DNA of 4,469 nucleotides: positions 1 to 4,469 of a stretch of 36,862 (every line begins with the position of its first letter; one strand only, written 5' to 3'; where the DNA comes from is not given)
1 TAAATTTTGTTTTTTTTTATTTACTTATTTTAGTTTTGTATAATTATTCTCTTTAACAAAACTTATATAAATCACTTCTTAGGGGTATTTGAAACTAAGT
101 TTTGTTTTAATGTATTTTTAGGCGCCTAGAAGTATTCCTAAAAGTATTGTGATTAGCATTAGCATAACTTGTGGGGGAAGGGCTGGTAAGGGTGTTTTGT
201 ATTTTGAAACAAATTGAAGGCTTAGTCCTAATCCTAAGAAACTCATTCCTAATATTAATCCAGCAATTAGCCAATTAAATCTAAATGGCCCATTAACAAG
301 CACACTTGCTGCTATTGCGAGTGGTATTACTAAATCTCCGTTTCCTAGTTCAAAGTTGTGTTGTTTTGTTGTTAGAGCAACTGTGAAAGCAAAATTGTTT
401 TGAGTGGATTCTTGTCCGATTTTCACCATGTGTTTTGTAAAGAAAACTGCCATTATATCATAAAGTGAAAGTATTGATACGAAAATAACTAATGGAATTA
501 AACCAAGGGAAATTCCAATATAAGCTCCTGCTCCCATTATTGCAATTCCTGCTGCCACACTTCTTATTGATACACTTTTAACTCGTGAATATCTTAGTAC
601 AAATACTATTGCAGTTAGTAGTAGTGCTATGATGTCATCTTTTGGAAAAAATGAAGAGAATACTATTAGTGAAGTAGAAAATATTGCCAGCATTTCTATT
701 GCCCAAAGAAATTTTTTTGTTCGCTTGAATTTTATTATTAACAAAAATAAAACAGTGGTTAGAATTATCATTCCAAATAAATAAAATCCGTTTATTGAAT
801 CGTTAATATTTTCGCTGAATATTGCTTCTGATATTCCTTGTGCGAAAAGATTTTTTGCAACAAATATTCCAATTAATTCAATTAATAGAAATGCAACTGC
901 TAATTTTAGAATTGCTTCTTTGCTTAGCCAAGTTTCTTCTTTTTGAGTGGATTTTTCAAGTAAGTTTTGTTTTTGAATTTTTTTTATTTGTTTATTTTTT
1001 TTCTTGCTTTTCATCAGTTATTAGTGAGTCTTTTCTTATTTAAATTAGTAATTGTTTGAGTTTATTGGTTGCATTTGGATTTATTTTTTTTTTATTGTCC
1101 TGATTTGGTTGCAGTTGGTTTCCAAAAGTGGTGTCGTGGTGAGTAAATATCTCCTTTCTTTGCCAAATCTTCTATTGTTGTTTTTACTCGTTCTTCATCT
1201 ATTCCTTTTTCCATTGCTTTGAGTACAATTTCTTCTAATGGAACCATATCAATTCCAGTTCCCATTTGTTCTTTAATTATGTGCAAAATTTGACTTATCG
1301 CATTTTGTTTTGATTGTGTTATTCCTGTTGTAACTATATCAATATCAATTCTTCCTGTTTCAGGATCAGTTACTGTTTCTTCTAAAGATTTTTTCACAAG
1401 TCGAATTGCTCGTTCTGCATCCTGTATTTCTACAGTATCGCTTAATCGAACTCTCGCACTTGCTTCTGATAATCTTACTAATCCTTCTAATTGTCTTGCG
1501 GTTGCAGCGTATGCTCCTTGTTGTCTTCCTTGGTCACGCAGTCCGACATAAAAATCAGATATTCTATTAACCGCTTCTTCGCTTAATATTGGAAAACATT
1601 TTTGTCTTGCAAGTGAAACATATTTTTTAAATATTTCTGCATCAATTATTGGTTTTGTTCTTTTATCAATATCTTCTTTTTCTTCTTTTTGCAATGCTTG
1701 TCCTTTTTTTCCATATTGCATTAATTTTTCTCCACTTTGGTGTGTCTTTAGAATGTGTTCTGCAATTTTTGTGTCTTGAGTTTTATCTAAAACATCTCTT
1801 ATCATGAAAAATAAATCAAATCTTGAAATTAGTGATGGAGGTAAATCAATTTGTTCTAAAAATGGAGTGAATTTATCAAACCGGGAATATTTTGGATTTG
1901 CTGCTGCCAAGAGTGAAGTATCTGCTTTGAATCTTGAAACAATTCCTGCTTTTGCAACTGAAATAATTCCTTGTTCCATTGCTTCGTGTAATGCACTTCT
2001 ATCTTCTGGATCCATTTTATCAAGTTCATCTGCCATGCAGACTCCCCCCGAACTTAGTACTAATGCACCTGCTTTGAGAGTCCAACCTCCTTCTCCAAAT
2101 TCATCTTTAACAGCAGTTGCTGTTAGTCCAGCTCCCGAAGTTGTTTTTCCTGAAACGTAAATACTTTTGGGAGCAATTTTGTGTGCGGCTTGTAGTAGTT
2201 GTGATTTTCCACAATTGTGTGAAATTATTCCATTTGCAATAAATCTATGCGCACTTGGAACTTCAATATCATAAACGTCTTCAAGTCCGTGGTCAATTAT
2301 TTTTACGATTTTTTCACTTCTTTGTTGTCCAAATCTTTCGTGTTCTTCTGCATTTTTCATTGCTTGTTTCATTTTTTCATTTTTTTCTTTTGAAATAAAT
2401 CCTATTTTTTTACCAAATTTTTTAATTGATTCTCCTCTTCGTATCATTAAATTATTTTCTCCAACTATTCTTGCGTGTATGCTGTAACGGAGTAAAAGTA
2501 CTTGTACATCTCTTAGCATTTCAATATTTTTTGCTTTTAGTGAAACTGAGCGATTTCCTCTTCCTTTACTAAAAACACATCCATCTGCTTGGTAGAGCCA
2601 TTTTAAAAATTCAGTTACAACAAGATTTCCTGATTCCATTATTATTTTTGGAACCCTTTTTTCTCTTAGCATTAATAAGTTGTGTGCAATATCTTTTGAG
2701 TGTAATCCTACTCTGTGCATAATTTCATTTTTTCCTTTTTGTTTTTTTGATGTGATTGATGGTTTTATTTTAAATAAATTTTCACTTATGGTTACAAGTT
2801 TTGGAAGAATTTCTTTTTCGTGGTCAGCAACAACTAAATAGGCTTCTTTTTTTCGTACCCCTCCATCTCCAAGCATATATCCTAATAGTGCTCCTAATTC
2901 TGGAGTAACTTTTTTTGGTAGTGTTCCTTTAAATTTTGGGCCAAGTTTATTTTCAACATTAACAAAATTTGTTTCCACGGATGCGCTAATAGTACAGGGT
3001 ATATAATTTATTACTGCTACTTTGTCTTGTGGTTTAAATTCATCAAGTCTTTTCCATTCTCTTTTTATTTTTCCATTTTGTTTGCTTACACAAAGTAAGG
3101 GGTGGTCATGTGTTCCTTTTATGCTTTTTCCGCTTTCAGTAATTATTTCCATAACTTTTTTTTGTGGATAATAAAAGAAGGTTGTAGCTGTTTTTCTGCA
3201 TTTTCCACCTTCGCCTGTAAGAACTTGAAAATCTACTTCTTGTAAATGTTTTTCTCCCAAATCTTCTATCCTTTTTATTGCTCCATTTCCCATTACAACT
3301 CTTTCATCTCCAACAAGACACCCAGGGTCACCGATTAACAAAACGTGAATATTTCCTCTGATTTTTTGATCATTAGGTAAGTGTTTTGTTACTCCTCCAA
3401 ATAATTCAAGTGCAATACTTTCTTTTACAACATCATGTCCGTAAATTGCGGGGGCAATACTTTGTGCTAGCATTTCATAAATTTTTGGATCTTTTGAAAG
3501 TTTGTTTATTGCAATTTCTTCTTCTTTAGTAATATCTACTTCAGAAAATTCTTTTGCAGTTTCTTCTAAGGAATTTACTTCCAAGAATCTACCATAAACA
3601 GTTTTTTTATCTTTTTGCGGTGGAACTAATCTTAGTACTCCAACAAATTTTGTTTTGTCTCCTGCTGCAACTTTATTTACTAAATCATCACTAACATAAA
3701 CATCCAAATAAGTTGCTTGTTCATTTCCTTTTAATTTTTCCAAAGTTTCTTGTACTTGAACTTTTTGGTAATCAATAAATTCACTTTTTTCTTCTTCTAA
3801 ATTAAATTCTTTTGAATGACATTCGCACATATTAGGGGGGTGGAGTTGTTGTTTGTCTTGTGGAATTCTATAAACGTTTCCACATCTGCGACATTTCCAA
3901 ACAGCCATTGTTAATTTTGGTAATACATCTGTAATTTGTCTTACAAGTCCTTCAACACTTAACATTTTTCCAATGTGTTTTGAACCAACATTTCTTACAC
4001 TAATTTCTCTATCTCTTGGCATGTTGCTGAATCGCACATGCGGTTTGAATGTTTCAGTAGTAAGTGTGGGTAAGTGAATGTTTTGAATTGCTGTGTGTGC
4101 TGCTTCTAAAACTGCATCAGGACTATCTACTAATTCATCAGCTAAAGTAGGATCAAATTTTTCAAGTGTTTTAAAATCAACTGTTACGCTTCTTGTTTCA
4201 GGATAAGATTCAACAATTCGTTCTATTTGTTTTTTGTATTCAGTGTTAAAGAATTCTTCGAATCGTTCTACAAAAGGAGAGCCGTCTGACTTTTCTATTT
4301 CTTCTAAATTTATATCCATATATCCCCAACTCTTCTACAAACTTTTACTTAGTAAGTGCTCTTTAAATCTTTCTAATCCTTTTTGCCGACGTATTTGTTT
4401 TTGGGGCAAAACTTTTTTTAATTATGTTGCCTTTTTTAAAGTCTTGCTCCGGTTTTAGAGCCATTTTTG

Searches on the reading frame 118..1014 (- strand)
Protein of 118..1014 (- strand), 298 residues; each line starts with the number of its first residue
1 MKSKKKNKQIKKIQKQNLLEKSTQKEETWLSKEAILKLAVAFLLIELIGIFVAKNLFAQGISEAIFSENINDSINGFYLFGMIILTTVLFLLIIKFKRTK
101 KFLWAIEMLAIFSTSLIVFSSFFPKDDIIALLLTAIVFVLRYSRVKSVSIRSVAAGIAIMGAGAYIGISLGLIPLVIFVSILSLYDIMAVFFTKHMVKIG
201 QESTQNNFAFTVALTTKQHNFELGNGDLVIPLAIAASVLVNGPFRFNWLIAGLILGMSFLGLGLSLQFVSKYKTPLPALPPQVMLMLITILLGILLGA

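Call 77: search_protein_families(library=pfam, proteins=[window:118-1014:-], max_evalue=0.00001)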
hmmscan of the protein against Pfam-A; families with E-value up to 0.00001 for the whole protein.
window:118-1014:- (298 aa): 1 family
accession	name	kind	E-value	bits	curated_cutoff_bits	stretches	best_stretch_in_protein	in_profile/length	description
PF06550.16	SPP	-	2.3e-09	37.6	23.9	1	42-209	4-173/283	Signal-peptide peptidase, presenilin aspartyl protease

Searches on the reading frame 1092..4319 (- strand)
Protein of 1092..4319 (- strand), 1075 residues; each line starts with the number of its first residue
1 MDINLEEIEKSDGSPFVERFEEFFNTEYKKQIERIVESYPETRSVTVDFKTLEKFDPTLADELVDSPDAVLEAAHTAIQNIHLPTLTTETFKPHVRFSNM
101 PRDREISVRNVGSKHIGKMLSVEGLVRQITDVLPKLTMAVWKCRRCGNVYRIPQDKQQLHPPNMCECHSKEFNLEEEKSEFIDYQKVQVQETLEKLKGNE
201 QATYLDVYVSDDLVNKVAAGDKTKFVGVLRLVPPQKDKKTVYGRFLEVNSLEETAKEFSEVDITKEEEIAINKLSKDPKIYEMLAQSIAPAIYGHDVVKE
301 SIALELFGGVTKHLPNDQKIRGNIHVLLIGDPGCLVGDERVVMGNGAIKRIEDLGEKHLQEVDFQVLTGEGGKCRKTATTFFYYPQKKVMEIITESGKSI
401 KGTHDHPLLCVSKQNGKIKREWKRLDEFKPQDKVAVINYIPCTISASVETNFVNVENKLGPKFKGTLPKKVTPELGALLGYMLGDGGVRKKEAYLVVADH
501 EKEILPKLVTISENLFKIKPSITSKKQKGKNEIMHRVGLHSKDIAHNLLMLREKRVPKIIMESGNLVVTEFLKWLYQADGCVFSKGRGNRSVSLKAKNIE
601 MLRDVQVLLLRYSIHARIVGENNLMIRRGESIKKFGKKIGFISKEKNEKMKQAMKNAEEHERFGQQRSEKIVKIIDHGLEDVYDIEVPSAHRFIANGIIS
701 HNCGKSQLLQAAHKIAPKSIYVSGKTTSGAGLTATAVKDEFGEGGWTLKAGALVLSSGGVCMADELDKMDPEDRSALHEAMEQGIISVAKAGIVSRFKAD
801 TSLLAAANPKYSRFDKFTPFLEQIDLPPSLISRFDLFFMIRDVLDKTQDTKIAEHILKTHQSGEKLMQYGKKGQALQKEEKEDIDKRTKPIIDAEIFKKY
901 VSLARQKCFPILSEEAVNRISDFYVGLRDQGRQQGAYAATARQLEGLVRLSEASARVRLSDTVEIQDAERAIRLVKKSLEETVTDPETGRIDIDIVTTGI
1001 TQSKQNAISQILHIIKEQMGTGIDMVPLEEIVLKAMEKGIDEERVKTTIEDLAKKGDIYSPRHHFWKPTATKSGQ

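Call 77: search_protein_families(library=pfam, proteins=[window:1092-4319:-], max_evalue=0.00001)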
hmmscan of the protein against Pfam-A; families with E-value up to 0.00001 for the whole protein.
window:1092-4319:- (1075 aa): 7 families
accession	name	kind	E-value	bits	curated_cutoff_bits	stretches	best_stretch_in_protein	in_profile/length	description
PF00493.29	MCM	-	1.4e-82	276.6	23.3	2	703-860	68-224/224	MCM P-loop domain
PF17207.9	MCM_OB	-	6.7e-29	100.6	24.8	1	108-232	2-125/126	MCM OB domain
PF17855.7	MCM_lid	-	5e-27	94.6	27.4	1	895-979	1-87/87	MCM AAA-lid domain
PF14890.11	Intein_splicing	-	1.1e-17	64.7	35.8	1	341-702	1-155/155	Intein splicing domain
PF14528.11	LAGLIDADG_3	-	1.8e-17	63.8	22.5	1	568-640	3-82/82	LAGLIDADG-like domain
PF14551.11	MCM_N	-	2.1e-09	38.1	24.9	1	17-84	8-75/95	MCM N-terminal domain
PF01078.27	Mg_chelatase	-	2.5e-06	27.5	20.3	1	744-809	93-158/207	Magnesium chelatase, subunit ChlI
